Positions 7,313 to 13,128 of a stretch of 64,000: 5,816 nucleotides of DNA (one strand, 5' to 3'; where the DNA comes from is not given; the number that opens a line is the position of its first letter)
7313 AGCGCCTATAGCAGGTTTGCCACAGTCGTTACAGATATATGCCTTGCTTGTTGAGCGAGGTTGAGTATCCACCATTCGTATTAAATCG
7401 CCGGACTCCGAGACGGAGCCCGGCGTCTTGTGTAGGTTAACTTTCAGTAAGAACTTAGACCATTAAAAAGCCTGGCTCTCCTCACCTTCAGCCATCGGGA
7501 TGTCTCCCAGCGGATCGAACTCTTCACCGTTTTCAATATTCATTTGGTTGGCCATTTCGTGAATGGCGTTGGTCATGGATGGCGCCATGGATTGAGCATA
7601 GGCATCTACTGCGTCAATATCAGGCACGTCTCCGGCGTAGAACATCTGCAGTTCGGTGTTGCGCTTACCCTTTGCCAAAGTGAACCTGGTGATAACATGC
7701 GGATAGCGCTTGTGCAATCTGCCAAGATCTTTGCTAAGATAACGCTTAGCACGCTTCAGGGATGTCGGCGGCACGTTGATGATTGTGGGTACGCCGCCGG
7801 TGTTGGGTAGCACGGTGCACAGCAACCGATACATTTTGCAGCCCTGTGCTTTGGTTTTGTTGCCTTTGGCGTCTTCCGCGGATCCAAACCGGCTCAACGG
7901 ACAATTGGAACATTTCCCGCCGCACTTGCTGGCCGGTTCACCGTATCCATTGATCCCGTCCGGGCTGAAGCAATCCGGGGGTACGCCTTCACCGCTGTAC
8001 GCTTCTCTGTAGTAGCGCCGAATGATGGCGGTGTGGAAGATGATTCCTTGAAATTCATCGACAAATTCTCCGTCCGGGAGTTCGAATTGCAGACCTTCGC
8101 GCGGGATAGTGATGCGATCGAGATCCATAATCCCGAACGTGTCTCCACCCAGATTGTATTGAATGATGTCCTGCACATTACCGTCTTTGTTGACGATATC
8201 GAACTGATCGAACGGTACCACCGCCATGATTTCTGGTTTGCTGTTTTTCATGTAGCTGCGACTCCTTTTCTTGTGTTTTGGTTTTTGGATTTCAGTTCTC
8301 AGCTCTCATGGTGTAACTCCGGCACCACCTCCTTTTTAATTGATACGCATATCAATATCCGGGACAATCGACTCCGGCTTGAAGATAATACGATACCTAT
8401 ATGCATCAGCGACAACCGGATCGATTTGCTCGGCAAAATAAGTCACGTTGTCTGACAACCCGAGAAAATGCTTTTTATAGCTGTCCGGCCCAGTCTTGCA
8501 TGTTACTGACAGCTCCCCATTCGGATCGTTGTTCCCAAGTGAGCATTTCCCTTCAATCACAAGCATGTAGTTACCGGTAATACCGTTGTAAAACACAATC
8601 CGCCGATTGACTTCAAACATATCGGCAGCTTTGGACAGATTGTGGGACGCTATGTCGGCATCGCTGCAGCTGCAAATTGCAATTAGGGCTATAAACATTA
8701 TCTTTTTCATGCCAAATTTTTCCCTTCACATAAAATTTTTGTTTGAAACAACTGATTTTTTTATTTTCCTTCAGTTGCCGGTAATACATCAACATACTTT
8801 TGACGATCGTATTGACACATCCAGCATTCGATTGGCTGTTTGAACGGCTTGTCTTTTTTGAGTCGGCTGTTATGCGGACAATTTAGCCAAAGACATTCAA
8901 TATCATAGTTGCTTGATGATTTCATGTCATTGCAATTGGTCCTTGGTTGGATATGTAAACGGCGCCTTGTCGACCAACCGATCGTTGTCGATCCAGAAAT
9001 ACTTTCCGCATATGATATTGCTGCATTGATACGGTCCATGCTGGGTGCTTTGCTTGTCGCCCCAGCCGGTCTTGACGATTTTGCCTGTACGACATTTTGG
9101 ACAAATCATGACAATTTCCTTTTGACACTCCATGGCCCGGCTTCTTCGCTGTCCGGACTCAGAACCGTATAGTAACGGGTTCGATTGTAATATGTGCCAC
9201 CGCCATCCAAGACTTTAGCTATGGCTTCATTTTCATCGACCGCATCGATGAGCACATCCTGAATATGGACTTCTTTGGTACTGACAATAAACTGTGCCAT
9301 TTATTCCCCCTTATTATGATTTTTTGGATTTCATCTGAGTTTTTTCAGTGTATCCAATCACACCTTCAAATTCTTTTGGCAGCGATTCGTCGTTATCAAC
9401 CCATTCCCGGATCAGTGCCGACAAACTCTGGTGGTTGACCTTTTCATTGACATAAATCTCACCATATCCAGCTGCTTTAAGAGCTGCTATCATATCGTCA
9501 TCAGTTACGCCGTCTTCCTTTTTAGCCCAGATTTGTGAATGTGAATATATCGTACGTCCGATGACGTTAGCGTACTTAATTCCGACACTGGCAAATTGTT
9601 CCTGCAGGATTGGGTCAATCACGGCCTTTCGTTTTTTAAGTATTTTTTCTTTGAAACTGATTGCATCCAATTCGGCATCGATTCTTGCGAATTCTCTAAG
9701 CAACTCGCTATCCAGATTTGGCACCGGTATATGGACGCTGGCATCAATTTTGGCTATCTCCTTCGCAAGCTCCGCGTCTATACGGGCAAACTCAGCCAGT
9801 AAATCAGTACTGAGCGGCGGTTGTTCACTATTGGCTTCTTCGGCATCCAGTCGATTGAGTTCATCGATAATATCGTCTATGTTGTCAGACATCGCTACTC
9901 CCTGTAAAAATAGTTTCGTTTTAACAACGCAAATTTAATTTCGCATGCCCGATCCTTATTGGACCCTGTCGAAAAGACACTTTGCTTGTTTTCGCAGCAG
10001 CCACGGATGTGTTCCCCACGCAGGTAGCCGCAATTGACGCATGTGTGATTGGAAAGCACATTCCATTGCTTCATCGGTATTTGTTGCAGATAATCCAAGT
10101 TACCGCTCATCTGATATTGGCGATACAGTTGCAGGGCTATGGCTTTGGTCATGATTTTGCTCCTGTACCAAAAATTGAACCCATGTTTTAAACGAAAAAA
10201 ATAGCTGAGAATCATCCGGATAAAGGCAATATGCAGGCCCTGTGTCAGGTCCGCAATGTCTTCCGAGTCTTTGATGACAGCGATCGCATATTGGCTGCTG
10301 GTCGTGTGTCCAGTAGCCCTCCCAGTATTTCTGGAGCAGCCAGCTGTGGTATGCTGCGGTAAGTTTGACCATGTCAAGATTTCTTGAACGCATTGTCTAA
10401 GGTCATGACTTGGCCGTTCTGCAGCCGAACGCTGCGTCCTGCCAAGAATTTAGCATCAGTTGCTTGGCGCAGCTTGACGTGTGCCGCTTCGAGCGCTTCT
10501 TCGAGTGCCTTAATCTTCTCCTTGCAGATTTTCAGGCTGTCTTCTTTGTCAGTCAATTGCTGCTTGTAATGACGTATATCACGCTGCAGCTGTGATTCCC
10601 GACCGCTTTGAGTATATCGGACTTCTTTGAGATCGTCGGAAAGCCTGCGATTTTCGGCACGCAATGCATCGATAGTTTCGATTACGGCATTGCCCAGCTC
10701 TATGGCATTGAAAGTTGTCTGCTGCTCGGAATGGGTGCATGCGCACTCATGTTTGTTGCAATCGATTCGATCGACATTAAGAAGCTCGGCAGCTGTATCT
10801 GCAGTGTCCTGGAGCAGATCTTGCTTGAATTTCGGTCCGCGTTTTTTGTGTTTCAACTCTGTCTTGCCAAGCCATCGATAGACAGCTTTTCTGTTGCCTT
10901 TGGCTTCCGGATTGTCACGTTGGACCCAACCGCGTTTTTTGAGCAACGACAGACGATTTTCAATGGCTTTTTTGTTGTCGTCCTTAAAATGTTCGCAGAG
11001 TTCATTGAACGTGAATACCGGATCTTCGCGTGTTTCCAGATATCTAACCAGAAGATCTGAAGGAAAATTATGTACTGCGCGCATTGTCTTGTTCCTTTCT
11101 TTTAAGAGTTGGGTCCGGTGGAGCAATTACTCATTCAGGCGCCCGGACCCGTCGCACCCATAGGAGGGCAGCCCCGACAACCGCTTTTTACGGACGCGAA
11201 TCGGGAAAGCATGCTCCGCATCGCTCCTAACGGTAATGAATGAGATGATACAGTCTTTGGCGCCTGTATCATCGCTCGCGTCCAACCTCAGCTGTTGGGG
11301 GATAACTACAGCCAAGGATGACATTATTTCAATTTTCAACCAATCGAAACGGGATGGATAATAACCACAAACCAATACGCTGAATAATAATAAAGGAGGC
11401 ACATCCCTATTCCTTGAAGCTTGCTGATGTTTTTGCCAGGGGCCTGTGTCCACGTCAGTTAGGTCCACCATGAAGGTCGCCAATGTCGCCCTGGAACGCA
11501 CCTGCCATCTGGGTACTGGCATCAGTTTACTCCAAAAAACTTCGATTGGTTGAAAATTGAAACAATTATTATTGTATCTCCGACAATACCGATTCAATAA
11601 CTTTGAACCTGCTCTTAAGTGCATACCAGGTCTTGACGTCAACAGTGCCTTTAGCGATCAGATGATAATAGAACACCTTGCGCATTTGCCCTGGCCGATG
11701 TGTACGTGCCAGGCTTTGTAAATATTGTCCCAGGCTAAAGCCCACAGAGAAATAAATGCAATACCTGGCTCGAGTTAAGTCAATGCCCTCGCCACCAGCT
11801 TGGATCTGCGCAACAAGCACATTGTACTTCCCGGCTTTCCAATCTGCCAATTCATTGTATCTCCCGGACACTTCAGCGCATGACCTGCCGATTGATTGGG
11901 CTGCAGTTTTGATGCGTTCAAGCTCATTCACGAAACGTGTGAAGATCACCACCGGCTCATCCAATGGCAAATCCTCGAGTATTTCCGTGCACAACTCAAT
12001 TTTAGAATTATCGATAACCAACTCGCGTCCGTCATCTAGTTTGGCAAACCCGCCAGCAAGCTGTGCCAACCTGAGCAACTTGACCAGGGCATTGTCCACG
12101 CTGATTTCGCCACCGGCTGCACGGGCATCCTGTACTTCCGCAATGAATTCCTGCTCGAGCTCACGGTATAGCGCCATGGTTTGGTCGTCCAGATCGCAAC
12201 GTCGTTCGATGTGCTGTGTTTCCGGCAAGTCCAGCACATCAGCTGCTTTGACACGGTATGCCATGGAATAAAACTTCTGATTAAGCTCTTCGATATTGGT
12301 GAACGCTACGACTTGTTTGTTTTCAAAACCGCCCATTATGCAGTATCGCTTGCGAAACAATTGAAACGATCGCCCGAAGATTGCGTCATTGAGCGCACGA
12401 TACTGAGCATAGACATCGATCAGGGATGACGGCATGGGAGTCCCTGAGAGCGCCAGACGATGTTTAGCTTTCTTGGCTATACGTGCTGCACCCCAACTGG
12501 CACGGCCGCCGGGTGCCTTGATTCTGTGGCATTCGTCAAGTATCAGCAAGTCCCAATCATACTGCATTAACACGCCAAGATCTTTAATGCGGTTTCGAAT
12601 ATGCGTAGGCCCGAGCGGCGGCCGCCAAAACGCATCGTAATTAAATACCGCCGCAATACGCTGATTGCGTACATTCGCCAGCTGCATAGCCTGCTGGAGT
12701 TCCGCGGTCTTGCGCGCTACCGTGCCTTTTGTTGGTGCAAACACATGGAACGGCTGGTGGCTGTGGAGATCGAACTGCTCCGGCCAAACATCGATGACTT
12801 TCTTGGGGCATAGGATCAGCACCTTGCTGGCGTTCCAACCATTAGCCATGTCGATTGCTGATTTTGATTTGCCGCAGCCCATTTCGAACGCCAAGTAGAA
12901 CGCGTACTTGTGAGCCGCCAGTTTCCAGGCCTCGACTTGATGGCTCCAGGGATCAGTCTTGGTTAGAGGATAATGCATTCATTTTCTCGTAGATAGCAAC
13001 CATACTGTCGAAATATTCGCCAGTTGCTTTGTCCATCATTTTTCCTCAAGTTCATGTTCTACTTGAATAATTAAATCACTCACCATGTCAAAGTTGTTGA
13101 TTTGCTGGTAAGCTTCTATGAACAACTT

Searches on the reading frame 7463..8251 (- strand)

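Call 22: search_protein_families(library=pfam, proteins=[window:7463-8251:-], max_evalue=0.01)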
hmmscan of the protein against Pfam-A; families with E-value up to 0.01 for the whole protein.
window:7463-8251:- (262 aa): 0 families

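Call 23: search_protein_families(library=phrogs, proteins=[window:7463-8251:-], max_evalue=0.001)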
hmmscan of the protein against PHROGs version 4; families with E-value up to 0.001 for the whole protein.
window:7463-8251:- (262 aa): 2 families
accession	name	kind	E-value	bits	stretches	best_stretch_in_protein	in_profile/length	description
phrog_23155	-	unknown function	3.9e-30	106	1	14-241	13-232/255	-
phrog_27714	-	unknown function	8.7e-05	23.2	1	37-148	53-166/292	-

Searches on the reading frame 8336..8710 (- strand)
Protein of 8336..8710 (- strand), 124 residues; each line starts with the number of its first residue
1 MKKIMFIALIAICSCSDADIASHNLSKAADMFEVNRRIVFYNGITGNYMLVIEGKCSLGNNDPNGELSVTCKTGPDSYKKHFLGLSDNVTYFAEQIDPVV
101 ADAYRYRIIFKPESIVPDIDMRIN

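Call 22: search_protein_families(library=pfam, proteins=[window:8336-8710:-], max_evalue=0.01)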
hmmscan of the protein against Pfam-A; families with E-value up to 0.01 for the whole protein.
window:8336-8710:- (124 aa): 1 family
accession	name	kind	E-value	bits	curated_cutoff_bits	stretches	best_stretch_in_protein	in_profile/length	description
PF25682.1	Phage_VG64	-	2.2e-51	173.3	27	1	4-122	10-127/127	Mycobacterium phage VG64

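Call 23: search_protein_families(library=phrogs, proteins=[window:8336-8710:-], max_evalue=0.001)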
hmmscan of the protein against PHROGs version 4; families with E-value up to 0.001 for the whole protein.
window:8336-8710:- (124 aa): 1 family
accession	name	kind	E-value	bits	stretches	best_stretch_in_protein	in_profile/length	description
phrog_478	-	integration and excision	4.1e-49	166.9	1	4-122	10-129/129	site-specific recombination directionality factor RDF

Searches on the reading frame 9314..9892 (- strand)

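Call 22: search_protein_families(library=pfam, proteins=[window:9314-9892:-], max_evalue=0.01)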
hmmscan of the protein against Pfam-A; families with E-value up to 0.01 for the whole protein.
window:9314-9892:- (192 aa): 2 families
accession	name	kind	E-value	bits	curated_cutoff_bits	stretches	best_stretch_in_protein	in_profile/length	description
PF23984.1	DUF7307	-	3.4e-13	50.1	27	1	66-191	7-129/129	Pam3 gp33-like protein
PF07352.17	Phage_Mu_Gam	-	0.0059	17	28.3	0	111-180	77-136/149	Bacteriophage Mu Gam like protein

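Call 23: search_protein_families(library=phrogs, proteins=[window:9314-9892:-], max_evalue=0.001)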
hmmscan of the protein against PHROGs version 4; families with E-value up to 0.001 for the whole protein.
window:9314-9892:- (192 aa): 1 family
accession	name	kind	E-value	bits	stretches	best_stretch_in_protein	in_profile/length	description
phrog_2378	-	unknown function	4.3e-06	27.6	1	133-185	133-183/189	-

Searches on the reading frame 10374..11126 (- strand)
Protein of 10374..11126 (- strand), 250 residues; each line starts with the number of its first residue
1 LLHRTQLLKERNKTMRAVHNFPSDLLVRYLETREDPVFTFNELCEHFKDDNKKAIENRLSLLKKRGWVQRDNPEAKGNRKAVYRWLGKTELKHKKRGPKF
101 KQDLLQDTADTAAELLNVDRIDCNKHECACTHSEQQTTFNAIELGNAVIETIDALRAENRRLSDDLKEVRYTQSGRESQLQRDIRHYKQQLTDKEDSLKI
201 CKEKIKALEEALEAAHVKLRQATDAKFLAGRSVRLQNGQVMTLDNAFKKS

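Call 22: search_protein_families(library=pfam, proteins=[window:10374-11126:-], max_evalue=0.01)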
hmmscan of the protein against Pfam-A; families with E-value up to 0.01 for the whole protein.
window:10374-11126:- (250 aa): 3 families
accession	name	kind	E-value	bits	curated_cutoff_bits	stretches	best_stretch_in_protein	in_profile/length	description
PF25526.1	LIP-1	-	0.0009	19.1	34.1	1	168-222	79-134/250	Liprin-alpha-like coiled coil domain 2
PF25481.1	Nucleoprot-TPR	-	0.0055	17.1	27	0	153-207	25-79/80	Nucleoprotein TPR-like domain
PF24799.1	Paxt-1_C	-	0.0075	16.3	27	0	140-235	68-152/191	Partner of xrn-2 protein 1-like, C-terminal domain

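Call 23: search_protein_families(library=phrogs, proteins=[window:10374-11126:-], max_evalue=0.001)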
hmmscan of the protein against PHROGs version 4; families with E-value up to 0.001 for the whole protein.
window:10374-11126:- (250 aa): 0 families

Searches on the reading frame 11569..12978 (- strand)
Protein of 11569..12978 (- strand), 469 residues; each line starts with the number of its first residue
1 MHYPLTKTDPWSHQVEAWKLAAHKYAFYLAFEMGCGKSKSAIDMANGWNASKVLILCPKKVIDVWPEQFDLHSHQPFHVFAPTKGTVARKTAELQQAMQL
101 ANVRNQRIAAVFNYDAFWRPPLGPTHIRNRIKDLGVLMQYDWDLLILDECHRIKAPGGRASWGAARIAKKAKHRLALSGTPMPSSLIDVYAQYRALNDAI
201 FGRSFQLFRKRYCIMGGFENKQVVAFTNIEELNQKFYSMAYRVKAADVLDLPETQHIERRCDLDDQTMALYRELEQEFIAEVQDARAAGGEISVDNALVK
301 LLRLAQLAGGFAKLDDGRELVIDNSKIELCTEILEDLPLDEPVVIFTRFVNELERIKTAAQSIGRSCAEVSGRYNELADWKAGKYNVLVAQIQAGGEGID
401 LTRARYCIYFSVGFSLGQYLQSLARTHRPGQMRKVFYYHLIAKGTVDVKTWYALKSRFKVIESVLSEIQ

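Call 22: search_protein_families(library=pfam, proteins=[window:11569-12978:-], max_evalue=0.01)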
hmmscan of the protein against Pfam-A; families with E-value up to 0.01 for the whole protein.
window:11569-12978:- (469 aa): 3 families
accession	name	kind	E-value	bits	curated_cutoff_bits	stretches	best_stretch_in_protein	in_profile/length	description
PF00176.29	SNF2-rel_dom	-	3e-20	72.9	24.9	1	29-287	22-266/290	SNF2-related domain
PF00271.37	Helicase_C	-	2.5e-11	44.2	23.5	1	326-430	2-110/110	Helicase conserved C-terminal domain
PF04851.21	ResIII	-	4.6e-07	30.3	22.5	1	20-181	19-162/164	Type III restriction enzyme, res subunit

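Call 23: search_protein_families(library=phrogs, proteins=[window:11569-12978:-], max_evalue=0.001)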
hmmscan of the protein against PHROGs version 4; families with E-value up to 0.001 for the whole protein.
window:11569-12978:- (469 aa): 5 families
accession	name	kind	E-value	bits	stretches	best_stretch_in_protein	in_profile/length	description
phrog_62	-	DNA, RNA and nucleotide metabolism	4.2e-111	373.6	1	6-467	693-1135/1881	DNA helicase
phrog_16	-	DNA, RNA and nucleotide metabolism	2.8e-21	76.5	1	7-438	270-595/986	DNA helicase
phrog_29996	-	unknown function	5.3e-17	62.1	1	136-456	832-1155/1189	-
phrog_11354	-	unknown function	2.3e-10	41.2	1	376-465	15-105/116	-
phrog_11801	-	other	0.00028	19.1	1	214-286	1156-1232/2269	DNA methyltransferase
